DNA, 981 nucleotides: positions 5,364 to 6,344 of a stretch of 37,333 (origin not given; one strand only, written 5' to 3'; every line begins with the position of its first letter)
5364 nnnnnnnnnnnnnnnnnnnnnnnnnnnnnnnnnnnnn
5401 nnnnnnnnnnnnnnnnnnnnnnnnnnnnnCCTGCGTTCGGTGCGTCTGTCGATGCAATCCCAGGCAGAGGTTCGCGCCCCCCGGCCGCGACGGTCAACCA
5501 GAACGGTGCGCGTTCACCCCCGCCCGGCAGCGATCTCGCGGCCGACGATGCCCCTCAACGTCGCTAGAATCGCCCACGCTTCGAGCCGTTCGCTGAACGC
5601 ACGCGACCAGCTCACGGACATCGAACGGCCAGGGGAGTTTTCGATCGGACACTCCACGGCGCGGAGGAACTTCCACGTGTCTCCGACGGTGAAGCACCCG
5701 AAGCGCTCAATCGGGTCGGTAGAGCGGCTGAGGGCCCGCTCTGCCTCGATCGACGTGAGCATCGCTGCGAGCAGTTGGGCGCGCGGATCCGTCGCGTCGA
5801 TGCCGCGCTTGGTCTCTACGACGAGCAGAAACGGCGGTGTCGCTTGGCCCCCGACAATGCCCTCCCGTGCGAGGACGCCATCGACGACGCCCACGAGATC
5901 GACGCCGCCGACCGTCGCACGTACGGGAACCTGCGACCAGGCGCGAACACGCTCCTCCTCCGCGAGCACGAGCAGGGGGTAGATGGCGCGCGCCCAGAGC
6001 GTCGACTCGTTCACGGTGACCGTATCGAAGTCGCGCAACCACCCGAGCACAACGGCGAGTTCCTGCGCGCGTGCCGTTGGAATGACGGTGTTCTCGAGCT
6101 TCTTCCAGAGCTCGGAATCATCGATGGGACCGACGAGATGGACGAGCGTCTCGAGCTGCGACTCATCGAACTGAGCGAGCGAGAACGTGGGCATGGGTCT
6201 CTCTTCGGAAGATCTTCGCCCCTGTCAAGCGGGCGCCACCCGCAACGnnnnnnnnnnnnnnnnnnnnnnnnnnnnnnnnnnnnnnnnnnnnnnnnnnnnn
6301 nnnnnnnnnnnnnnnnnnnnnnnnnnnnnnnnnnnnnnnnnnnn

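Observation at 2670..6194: Low-GC two-gene nuclease-helicase module (HsdR-N-like PD-(D/E)xK nuclease + HelD/UvrD-like SF1 helicase): candidate uncharacterised anti-phage defence system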

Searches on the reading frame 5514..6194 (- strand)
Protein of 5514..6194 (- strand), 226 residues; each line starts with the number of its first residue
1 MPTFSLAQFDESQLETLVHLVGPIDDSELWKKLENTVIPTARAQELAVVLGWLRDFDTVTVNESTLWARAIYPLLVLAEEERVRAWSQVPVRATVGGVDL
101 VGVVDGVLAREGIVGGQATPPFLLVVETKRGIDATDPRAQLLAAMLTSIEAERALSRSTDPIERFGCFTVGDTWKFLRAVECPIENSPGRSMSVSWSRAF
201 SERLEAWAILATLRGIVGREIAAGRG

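Call 6: search_protein_families(library=pfam, proteins=[window:5514-6194:-], max_evalue=1)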
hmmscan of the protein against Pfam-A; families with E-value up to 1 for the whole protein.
window:5514-6194:- (226 aa): 0 families

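Call 7: search_protein_families(library=padloc, proteins=[window:5514-6194:-], max_evalue=1)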
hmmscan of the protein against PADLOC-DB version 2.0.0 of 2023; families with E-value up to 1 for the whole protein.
window:5514-6194:- (226 aa): 2 families
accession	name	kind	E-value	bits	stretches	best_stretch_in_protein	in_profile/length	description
PDLC01472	PD_DExK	-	3.4e-07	28.2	1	71-178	11-111/146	"CAS-I,CAS-II,CAS-III,CAS-IV,CAS-V,CAS-VI; associated"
PDLC00943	Cas4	-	0.063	11.2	1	81-146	51-107/180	CRISPR-associated protein Cas4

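Call 8: search_protein_families(library=ncbifam, proteins=[window:5514-6194:-], max_evalue=1)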
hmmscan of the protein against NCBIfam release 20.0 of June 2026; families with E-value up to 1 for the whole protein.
window:5514-6194:- (226 aa): 2 families
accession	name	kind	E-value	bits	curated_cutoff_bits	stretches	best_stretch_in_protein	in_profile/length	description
TIGR01452.1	PGP_euk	subfamily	0.0049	16.3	201.95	1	46-133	133-218/279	phosphoglycolate/pyridoxal phosphate family phosphatase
TIGR00372.1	cas4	equivalog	0.24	11.2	65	1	81-146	51-107/180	CRISPR-associated protein Cas4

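Call 12: find_homologous_proteins(query=window:5514-6194:-)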
Query window:5514-6194:- (226 aa): 111 proteins with E <= 0.001 among 2821 candidates.
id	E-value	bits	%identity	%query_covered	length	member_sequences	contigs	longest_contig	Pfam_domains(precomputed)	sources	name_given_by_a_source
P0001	2.0e-142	490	100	100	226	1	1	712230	-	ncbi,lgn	ncbi:MAG: hypothetical protein U0326_00105 [Polyangiales bacterium]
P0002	8.4e-115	400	84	99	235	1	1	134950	-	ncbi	ncbi:MAG: hypothetical protein U0326_31110 [Polyangiales bacterium]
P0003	2.1e-99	350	75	98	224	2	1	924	-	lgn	-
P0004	2.5e-98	346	74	98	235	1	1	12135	-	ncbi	-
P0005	3.7e-97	342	72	100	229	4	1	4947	-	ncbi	-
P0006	2.8e-94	333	69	100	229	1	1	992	-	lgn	-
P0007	7.7e-94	331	73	99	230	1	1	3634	-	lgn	-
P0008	1.4e-89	318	71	100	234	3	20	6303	-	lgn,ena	-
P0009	6.3e-57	211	71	66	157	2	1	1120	-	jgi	jgi:hypothetical protein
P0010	1.3e-56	210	52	97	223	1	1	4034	-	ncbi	-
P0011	5.1e-55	205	52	97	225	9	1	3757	-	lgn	-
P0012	2.4e-54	202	49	99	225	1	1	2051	-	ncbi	-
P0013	3.0e-54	202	50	99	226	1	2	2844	-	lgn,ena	-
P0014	8.4e-54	201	52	97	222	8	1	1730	-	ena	-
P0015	2.2e-51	193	49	99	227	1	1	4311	-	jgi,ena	-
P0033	2.7e-42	163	54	71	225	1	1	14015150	-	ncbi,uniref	ncbi:hypothetical protein [Sorangium sp. So ce131]|uniref:hypothetical protein n=1 Tax=Sorangium sp.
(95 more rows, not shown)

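Call 16: find_encoding_contigs(protein=P0033, flank=8000, max_places=3)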
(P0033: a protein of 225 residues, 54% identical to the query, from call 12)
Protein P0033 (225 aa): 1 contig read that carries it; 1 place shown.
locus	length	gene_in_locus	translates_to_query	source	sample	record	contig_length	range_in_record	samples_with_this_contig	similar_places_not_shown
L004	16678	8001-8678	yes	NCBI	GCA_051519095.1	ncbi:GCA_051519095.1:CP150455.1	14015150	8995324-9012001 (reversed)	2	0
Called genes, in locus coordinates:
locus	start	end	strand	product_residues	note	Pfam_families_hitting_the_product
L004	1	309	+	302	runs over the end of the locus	PF05368:NmrA, PF13460:NAD_binding_10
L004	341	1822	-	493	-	-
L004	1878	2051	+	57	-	-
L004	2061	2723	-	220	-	PF02798:GST_N (weak), PF00043:GST_C, PF13410:GST_C_2, PF14497:GST_C_3 (weak)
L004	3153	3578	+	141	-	-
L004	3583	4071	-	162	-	-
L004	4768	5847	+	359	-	-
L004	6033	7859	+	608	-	PF16697:Yop-YscD_cpl, PF00498:FHA, PF13185:GAF_2, PF01590:GAF, PF00158:Sigma54_activat, PF14532:Sigma54_activ_2, PF25601:AAA_lid_14, PF02954:HTH_8, +2 more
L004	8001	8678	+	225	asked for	-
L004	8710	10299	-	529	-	PF16697:Yop-YscD_cpl (faint), PF00498:FHA, PF00158:Sigma54_activat, PF01078:Mg_chelatase (faint), PF14532:Sigma54_activ_2, PF07728:AAA_5, PF25601:AAA_lid_14, PF02954:HTH_8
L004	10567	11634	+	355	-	PF13579:Glyco_trans_4_4 (weak), PF13439:Glyco_transf_4 (weak), PF20706:GT4-conflict, PF00534:Glycos_transf_1, PF13692:Glyco_trans_1_4, PF13524:Glyco_trans_1_2 (weak)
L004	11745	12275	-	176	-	-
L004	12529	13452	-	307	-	PF01553:Acyltransferase (weak)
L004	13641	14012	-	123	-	-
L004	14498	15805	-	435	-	-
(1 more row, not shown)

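Call 24: find_related_loci(query=A1, collection=genome_contigs, flank=10000)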
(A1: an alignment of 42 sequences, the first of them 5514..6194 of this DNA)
Query A1 (226 aa) in genome_contigs; peptide patterns used: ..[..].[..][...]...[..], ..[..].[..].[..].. (x = any residue, [..] = any of these).
254 stretches matched a pattern; 237 encode a relative of the query (tblastn E <= 1e-3); the best 80 are kept; 79 distinct loci.
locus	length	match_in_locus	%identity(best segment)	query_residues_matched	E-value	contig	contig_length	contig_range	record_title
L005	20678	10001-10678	72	1-226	4e-100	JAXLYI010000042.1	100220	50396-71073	MAG: Polyangiales bacterium isolate STL-MYX9 C4.55.fa-42, whole genome shotgun sequence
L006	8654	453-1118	52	1-219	4e-54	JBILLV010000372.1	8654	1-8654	MAG: Polyangiales bacterium isolate ME2017-08-08_3300044911_group7_bin125 Rohwer_bin1484_scaffold_11609_c1, whole genome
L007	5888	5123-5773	39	1-221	4e-47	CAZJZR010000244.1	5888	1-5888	MAG TPA_asm: uncultured bacterium isolate binchicken_co209_84 genome assembly, contig: NODE_12663_length_5888_cov_7.1272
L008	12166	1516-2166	37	1-221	2e-46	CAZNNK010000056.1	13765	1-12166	MAG TPA_asm: uncultured Coleofasciculus sp. isolate binchicken_co15_51 genome assembly, contig: NODE_2884_length_13765_c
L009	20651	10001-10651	38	1-221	2e-46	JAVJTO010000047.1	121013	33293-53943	MAG: Coleofasciculus sp. B1-GNL1-01 k141_21619, whole genome shotgun sequence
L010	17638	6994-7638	46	1-217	3e-46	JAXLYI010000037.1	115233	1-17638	MAG: Polyangiales bacterium isolate STL-MYX9 C4.55.fa-37, whole genome shotgun sequence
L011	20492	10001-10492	54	60-219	2e-45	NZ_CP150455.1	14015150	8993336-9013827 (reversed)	Sorangium sp. So ce131 chromosome, complete genome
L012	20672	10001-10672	41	1-226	3e-44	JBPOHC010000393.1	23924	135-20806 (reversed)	MAG: Myxococcota bacterium isolate MAG_1 c_000000106388, whole genome shotgun sequence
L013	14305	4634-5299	37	1-226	1e-43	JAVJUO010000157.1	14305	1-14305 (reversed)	MAG: Coleofasciculus sp. C1-SOL-03 k141_20807, whole genome shotgun sequence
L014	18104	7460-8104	38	1-219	2e-43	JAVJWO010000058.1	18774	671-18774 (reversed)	MAG: Coleofasciculus chthonoplastes F2-STO-03 k141_37726, whole genome shotgun sequence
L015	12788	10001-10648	40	1-219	6e-43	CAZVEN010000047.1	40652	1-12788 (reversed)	MAG TPA_asm: uncultured Chloroflexaceae bacterium isolate SRP141376_co5_267 genome assembly, contig: NODE_2160_length_40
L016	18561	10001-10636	45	4-216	2e-42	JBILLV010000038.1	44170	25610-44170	MAG: Polyangiales bacterium isolate ME2017-08-08_3300044911_group7_bin125 Rohwer_bin1484_scaffold_602_c1, whole genome s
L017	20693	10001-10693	36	1-226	1e-41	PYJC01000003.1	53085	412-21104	MAG: Candidatus Poribacteria bacterium isolate PCPOR1 Ga0206387_1003, whole genome shotgun sequence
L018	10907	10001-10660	37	1-224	2e-41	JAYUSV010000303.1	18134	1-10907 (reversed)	MAG: Synechococcales cyanobacterium isolate GL117_UP_metabinner_9 GL117_UP_metabinner_9_302, whole genome shotgun sequen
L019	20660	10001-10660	42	1-217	2e-41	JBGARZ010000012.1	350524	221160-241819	MAG: Polyangiales bacterium isolate MAG_AAO_H10.19 AAOH10-19_opera_contig_115, whole genome shotgun sequence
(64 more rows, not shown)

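Call 48: search_solved_structures(query=A1, max_evalue=10, show_alignments=2)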
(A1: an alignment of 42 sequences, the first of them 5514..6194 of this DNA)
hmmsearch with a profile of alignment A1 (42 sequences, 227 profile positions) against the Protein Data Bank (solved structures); distinct sequences matched with E-value up to 10: 0.

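Call 51: find_encoding_contigs(protein=P0002, flank=8000, max_places=2)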
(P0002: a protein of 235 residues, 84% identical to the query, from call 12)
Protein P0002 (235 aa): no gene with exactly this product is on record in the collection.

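Call 52: find_encoding_contigs(protein=P0004, flank=8000, max_places=2)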
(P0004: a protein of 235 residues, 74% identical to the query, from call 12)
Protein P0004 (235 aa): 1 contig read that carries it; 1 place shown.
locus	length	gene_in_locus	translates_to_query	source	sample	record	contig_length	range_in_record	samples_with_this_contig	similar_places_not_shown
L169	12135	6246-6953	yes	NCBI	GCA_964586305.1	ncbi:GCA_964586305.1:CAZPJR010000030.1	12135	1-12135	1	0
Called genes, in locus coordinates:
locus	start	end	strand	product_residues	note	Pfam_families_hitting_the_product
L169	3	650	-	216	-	?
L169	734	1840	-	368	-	PF07721:TPR_4 (faint), PF14559:TPR_19 (weak), PF13424:TPR_12, PF13432:TPR_16, PF13424:TPR_12 (weak), PF13414:TPR_11, PF13428:TPR_14 (weak), PF14559:TPR_19 (weak), +8 more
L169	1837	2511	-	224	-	-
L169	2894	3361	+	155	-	PF25302:NADase_transloc, PF00754:F5_F8_type_C (faint)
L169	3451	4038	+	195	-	PF05685:Uma2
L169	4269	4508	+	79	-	-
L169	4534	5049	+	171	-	PF13673:Acetyltransf_10 (weak), PF00583:Acetyltransf_1 (weak), PF13508:Acetyltransf_7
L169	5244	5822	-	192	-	-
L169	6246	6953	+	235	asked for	-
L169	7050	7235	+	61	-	-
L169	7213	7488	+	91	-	-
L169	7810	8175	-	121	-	-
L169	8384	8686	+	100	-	-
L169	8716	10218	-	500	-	PF10092:DUF2330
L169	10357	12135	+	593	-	?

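Call 53: find_encoding_contigs(protein=P0008, flank=6000, max_places=4)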
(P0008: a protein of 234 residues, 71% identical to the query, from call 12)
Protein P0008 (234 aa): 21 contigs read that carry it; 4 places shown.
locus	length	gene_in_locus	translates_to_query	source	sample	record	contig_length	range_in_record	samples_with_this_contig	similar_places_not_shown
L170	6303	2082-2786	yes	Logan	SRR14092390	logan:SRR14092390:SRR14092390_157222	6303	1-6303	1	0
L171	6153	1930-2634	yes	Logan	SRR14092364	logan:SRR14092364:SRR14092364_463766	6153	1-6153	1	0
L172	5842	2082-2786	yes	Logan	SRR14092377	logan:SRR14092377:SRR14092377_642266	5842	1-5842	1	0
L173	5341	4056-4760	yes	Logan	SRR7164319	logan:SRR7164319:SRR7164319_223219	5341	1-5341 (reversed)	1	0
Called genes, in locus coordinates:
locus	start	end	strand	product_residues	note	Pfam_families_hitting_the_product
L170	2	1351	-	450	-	?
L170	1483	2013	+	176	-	-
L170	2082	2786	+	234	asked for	-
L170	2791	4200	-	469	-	-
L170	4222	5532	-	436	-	PF13191:AAA_16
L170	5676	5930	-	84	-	-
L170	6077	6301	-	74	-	?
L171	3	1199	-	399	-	?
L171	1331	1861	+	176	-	-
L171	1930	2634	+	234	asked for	-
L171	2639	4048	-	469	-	-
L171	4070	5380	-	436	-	PF13191:AAA_16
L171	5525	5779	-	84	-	-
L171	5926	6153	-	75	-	?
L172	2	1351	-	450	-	?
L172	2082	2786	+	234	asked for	-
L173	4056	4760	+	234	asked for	-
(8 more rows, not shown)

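Call 54: predict_structure(alignment_id=A1)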
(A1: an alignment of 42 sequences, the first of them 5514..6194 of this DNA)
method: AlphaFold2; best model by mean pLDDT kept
length: 226 residues; sequences in the alignment: 42
mean_pLDDT: 93.1   pTM: 0.91
mean pLDDT of the five models: 93.1, 92.9, 92.9, 90.6, 89.8
residues with pLDDT >= 90: 175; 70-90: 45; 50-70: 6; < 50: 0
segments of 3 or more residues with pLDDT < 50: none
pLDDT, mean of each block of 10 residues (from residue 1): 90 94 93 98 96 84 88 97 96 95 96 88 91 80 97 92 96 96 94 98 96 98 87
secondary structure, 60 per line:
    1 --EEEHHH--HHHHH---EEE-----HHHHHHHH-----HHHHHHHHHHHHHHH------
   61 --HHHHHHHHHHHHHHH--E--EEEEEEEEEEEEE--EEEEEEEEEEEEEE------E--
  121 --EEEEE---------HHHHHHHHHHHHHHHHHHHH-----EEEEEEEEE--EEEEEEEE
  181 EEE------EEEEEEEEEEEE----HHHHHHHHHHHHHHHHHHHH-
elements in order: E3-5 H11-15 E19-21 H27-34 H40-54 H63-77 E83-95 E98-111 E123-127 H137-156 E162-170 E173-183 E190-201 H206-225

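Call 67: search_protein_families(library=phrogs, proteins=[window:5514-6194:-], max_evalue=0.01)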
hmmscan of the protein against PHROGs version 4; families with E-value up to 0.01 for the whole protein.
window:5514-6194:- (226 aa): 0 families

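Call 69: search_dna_similar(query=window:5514-6194:-, collection=phages, mode=protein, max_rows=10, max_evalue=0.001)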
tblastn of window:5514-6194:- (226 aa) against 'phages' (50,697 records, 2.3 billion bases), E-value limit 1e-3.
No match.

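Call 85: search_protein_representatives(alignment_id=A1)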
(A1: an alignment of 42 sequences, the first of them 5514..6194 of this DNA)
Query: 42 sequences, 227 profile positions. Proteins with E-value up to 0.001 (for the whole library): 442; up to 1e-10: 179; up to 1e-30: 71. The best 150 are listed.
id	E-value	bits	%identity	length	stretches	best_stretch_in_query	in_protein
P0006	1.2e-81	289.4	-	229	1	1-225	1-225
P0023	6.1e-80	283.9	-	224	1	2-223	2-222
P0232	1.4e-78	279.4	-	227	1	1-223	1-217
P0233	2.9e-78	278.4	-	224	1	3-224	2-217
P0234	5.0e-76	271.1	-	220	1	1-222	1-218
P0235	8.8e-76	270.3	-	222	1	1-224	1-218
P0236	1.1e-74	266.7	-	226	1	1-218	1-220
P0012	2.9e-74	265.3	-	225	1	1-223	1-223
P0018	3.2e-70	252.1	-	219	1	1-220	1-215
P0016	4.1e-70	251.7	-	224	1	1-221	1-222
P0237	4.7e-70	251.5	-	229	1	1-220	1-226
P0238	1.5e-69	249.9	-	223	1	1-225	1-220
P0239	1.4e-68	246.7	-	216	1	1-222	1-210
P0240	5.5e-67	241.5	-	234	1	1-223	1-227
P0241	1.6e-66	240.0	-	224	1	1-223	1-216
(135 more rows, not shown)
